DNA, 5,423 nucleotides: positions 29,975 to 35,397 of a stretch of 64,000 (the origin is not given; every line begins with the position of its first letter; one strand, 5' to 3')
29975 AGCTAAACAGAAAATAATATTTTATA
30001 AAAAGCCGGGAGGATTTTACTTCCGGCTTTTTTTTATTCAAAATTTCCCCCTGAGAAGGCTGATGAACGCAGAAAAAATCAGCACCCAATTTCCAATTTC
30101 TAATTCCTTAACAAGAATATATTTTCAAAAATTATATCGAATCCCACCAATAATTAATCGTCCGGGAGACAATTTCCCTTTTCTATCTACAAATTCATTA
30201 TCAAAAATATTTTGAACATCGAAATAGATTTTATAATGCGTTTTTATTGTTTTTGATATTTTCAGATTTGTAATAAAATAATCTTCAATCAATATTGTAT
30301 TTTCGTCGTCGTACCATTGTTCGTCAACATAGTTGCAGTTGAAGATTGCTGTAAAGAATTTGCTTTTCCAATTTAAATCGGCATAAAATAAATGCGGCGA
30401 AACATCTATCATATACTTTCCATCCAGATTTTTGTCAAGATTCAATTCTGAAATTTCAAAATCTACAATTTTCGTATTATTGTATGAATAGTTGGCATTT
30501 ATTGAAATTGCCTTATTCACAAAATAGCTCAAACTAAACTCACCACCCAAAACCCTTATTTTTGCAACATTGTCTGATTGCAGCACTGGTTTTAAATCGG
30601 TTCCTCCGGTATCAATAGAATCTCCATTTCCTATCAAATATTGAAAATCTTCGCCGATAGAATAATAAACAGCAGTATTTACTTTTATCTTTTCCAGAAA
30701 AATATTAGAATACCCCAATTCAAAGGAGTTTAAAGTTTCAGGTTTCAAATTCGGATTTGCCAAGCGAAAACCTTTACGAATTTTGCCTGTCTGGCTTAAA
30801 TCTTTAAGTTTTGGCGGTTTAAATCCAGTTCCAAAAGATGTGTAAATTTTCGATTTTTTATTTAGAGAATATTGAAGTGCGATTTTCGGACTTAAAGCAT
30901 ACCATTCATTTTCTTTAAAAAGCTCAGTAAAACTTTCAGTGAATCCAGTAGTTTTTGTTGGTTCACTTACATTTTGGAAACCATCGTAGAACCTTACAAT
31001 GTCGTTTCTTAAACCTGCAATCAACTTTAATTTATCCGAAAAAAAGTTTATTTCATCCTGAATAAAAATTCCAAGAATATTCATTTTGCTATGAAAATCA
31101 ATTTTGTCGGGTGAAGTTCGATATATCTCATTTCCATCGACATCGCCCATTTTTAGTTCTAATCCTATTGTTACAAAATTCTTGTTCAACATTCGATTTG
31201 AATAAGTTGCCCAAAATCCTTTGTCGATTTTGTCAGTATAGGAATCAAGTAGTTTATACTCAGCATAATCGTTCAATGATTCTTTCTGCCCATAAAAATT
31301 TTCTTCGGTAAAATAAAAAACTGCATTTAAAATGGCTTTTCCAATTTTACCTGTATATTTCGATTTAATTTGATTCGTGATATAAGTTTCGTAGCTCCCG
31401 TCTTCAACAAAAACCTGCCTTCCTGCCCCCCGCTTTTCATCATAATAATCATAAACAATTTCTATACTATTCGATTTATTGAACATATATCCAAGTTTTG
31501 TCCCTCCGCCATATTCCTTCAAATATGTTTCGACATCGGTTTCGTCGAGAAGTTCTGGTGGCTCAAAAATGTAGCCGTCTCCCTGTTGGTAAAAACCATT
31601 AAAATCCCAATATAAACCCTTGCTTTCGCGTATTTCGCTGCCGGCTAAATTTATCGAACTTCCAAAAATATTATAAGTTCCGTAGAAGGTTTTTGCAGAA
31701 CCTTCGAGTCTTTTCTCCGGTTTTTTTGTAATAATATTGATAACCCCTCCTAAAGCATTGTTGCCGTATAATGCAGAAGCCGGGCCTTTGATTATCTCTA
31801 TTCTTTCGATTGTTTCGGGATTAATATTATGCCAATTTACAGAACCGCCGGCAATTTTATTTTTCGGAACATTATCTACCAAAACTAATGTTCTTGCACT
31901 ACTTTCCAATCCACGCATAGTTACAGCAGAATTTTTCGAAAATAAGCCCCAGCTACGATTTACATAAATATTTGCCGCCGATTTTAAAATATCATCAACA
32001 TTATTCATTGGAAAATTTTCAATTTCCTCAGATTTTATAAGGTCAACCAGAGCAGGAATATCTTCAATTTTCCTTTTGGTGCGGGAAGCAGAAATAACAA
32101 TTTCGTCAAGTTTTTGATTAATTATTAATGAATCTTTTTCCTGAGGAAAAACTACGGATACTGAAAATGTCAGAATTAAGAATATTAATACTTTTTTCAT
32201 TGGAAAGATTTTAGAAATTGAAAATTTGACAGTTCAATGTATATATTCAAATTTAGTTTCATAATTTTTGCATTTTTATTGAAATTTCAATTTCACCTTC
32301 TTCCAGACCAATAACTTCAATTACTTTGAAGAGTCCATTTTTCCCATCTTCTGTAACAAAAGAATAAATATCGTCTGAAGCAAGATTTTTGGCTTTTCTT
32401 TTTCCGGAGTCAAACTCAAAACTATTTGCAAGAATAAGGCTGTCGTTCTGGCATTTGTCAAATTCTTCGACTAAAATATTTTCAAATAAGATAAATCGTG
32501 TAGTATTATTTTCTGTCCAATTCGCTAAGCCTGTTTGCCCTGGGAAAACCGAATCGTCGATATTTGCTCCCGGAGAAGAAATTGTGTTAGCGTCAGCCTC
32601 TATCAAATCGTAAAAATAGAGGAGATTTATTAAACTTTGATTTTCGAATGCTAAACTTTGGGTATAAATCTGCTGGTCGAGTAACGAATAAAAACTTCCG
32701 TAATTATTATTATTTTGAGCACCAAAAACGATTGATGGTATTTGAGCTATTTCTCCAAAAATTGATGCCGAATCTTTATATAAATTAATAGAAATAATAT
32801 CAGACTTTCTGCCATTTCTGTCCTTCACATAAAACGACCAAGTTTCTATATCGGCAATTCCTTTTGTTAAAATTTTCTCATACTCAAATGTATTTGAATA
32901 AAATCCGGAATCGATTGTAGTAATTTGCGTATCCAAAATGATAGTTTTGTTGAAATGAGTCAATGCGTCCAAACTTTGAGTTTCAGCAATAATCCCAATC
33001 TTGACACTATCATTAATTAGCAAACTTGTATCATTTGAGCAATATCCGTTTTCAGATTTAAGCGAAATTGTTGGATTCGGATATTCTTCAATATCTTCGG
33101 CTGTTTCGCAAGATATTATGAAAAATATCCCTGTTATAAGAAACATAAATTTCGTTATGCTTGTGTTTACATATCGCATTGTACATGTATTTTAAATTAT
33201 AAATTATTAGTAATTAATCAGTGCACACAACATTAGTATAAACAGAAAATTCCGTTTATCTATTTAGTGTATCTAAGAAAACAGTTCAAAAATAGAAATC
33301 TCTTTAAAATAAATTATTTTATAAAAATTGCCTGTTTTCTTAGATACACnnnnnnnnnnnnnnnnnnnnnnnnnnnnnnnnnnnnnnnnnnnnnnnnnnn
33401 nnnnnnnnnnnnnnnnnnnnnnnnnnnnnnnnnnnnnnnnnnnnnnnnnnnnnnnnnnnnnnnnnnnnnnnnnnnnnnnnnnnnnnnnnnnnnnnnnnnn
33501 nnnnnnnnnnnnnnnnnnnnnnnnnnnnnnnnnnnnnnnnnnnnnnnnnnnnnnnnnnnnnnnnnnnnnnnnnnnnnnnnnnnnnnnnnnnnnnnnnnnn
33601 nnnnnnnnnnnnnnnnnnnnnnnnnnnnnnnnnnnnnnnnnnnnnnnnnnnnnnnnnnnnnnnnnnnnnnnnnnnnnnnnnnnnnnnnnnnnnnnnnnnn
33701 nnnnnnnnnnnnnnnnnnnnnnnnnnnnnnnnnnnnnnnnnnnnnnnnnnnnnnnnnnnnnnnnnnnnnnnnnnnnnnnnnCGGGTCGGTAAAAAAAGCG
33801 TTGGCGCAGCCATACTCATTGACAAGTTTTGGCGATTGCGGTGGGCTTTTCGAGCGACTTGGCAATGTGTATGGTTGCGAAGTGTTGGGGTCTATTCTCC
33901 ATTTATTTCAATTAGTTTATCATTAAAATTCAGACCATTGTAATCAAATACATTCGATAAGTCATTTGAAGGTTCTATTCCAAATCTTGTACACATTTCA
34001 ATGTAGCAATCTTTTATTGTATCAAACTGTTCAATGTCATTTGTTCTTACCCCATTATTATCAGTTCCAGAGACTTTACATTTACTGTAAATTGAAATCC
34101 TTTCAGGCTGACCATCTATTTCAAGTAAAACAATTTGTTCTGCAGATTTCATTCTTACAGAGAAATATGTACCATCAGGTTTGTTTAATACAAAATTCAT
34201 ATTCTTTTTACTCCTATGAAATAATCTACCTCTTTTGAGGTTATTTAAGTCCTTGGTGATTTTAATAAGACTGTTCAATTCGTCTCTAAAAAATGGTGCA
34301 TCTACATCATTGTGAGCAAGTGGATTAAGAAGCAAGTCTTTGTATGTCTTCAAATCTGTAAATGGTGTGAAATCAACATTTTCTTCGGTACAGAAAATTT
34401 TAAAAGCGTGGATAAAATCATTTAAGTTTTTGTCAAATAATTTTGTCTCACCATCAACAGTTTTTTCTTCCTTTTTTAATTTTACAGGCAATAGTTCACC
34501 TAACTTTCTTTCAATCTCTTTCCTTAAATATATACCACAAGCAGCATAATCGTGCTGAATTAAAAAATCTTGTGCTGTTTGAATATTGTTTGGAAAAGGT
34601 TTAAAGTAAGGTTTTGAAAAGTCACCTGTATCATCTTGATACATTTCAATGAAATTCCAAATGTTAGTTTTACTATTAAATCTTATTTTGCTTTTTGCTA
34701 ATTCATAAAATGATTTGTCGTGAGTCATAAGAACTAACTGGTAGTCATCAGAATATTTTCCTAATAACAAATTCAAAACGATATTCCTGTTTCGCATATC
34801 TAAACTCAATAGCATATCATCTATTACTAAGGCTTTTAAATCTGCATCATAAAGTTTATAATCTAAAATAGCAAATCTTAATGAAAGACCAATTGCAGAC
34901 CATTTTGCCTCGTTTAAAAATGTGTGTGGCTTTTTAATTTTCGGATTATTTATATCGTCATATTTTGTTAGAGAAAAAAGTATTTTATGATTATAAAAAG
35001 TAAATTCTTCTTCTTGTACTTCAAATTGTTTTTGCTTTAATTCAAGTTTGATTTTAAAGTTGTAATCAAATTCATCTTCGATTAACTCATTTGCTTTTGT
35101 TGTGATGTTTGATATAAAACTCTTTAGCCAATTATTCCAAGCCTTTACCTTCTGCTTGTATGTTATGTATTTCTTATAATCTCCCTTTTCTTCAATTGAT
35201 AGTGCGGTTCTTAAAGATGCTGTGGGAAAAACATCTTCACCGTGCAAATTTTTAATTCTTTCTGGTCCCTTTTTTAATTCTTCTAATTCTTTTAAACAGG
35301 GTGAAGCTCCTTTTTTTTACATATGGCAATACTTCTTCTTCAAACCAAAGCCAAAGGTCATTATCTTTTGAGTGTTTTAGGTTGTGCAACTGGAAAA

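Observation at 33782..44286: Non-canonical helicase-methylase-ATPase defence operon (XRE / PLD-SNF2 fusion / KilA-N / Eco57I-PglX-type MTase / ABC ATPase)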

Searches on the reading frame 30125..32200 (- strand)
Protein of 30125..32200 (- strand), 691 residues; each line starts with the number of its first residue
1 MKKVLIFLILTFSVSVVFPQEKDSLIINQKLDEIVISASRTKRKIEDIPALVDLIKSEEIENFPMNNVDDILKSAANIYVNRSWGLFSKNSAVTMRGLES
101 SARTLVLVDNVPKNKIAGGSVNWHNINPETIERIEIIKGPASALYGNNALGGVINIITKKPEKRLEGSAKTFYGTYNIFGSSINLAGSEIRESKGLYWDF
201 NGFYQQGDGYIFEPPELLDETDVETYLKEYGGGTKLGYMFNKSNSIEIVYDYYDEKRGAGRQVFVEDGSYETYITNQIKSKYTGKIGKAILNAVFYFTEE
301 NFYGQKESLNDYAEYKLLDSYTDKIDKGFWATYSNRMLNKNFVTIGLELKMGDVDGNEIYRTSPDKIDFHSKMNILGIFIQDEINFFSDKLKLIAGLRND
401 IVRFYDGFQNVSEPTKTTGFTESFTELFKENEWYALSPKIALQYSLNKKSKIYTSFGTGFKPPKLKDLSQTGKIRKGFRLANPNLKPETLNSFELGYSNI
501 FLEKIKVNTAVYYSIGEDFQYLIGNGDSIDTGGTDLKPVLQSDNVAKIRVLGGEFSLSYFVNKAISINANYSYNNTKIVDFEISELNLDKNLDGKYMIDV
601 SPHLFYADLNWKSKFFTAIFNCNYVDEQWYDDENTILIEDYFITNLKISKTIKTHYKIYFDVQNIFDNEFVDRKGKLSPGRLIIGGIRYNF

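Call 5: search_protein_families(library=pfam, proteins=[window:30125-32200:-], max_evalue=0.01)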
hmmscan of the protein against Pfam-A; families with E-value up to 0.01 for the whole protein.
window:30125-32200:- (691 aa): 2 families
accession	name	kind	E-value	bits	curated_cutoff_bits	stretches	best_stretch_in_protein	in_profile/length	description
PF00593.30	TonB_dep_Rec_b-barrel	-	2.8e-37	130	27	1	200-665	36-436/436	TonB dependent receptor-like, beta-barrel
PF07715.20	Plug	-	2.3e-26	92.8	23.9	1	45-153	2-107/107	TonB-dependent Receptor Plug Domain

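Call 6: search_protein_families(library=padloc, proteins=[window:30125-32200:-], max_evalue=0.01)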
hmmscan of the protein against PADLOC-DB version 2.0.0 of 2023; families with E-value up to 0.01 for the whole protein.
window:30125-32200:- (691 aa): 0 families

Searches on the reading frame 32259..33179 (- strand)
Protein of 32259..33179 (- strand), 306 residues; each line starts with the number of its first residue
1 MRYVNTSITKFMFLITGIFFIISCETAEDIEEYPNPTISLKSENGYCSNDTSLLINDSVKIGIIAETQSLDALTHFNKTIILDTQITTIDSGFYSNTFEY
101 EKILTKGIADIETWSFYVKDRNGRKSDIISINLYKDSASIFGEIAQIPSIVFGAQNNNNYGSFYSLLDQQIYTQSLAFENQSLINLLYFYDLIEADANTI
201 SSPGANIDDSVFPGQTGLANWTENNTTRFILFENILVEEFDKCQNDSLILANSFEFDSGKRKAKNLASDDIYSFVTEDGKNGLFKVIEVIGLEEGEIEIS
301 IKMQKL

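Call 5: search_protein_families(library=pfam, proteins=[window:32259-33179:-], max_evalue=0.01)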
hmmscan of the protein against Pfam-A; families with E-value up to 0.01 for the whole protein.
window:32259-33179:- (306 aa): 0 families

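Call 6: search_protein_families(library=padloc, proteins=[window:32259-33179:-], max_evalue=0.01)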
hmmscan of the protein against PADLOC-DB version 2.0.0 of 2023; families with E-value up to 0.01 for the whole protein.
window:32259-33179:- (306 aa): 0 families

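Call 15: search_protein_families(library=ncbifam, proteins=[window:32259-33179:-], max_evalue=0.001)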
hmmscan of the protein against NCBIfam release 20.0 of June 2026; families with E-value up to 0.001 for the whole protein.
window:32259-33179:- (306 aa): 0 families

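Call 68: search_protein_families(library=phrogs, proteins=[window:32259-33179:-], max_evalue=0.001)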
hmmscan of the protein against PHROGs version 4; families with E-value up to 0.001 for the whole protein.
window:32259-33179:- (306 aa): 0 families

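Call 88: find_encoding_contigs(protein=window:32259-33179:-, flank=6000, max_places=10)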
Protein window:32259-33179:- (306 aa): 22 contigs read that carry it; 10 places shown.
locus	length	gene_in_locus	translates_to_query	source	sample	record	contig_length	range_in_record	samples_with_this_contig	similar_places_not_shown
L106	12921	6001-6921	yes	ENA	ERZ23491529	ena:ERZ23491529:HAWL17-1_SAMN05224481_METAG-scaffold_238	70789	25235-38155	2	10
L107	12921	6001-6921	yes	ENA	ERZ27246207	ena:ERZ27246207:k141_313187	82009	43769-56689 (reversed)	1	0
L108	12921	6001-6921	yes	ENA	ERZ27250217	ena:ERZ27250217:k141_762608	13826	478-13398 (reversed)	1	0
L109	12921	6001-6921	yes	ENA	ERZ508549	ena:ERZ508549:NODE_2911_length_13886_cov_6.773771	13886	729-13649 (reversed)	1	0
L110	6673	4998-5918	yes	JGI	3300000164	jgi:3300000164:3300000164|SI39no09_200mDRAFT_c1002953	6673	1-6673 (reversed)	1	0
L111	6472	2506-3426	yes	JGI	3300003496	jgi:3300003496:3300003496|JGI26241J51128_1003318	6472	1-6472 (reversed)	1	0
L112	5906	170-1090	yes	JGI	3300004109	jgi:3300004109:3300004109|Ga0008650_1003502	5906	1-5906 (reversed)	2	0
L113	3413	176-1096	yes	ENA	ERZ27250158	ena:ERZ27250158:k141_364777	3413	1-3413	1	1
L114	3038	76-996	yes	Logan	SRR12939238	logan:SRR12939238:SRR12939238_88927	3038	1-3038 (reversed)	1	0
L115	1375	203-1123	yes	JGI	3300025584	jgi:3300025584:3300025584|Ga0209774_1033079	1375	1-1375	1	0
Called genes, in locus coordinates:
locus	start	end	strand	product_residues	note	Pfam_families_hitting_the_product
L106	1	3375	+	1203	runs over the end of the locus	PF02384:N6_Mtase (faint), PF20473:MmeI_Mtase (weak), PF07669:Eco57I, PF12950:TaqI_C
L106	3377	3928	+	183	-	PF02463:SMC_N (weak), PF13175:AAA_15, PF13476:AAA_23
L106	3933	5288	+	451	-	-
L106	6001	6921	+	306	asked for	-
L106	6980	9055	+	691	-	PF07715:Plug, PF00593:TonB_dep_Rec_b-barrel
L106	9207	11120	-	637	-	PF00474:SSF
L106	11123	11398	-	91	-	PF04341:DUF485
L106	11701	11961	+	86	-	-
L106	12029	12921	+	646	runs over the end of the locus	-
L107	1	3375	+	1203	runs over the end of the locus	PF02384:N6_Mtase (faint), PF20473:MmeI_Mtase (weak), PF07669:Eco57I, PF12950:TaqI_C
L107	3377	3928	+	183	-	PF02463:SMC_N (weak), PF13175:AAA_15, PF13476:AAA_23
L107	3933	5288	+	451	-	-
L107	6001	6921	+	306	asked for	-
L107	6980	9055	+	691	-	PF07715:Plug, PF00593:TonB_dep_Rec_b-barrel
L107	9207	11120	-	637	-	PF00474:SSF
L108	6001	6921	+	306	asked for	-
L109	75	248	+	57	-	-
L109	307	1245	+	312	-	PF08240:ADH_N, PF00107:ADH_zinc_N, PF13602:ADH_zinc_N_2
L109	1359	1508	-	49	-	-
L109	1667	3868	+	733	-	-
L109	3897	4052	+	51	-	-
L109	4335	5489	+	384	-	PF07661:MORN_2 (faint), PF01738:DLH, PF02230:Abhydrolase_2, PF12146:Hydrolase_4 (faint), PF00326:Peptidase_S9 (weak)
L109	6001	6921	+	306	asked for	-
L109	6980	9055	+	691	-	PF07715:Plug, PF00593:TonB_dep_Rec_b-barrel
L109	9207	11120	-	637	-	PF00474:SSF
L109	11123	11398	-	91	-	PF04341:DUF485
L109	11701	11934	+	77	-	-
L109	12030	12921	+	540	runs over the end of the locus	?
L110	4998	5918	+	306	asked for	-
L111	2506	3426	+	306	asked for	-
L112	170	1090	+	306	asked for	-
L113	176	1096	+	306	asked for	-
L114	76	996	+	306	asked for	-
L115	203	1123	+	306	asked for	-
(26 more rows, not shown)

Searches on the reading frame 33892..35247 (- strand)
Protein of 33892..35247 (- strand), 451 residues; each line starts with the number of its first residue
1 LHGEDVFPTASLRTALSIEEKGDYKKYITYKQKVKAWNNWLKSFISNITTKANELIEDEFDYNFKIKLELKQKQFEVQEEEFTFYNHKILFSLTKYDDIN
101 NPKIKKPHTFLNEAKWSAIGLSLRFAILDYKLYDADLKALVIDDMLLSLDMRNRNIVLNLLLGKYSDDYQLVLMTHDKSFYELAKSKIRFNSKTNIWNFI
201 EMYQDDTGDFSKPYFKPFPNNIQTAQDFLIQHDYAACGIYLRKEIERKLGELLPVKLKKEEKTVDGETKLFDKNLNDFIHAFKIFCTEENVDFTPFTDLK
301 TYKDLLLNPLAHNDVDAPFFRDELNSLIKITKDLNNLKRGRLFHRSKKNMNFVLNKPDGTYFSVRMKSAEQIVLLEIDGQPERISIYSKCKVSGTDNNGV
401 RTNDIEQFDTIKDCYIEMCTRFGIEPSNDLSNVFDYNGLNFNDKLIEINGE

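Call 5: search_protein_families(library=pfam, proteins=[window:33892-35247:-], max_evalue=0.01)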
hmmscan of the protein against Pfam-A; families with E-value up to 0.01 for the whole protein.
window:33892-35247:- (451 aa): 1 family
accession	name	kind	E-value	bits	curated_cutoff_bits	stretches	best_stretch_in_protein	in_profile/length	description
PF02463.25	SMC_N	-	0.003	17.5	40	1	119-192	145-213/220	RecF/RecN/SMC N terminal domain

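Call 6: search_protein_families(library=padloc, proteins=[window:33892-35247:-], max_evalue=0.01)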
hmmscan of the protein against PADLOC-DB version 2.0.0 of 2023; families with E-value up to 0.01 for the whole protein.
window:33892-35247:- (451 aa): 1 family
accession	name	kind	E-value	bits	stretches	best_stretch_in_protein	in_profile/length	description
PDLC04135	mad3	-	1.8e-05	22.5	1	14-183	177-329/374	mads_3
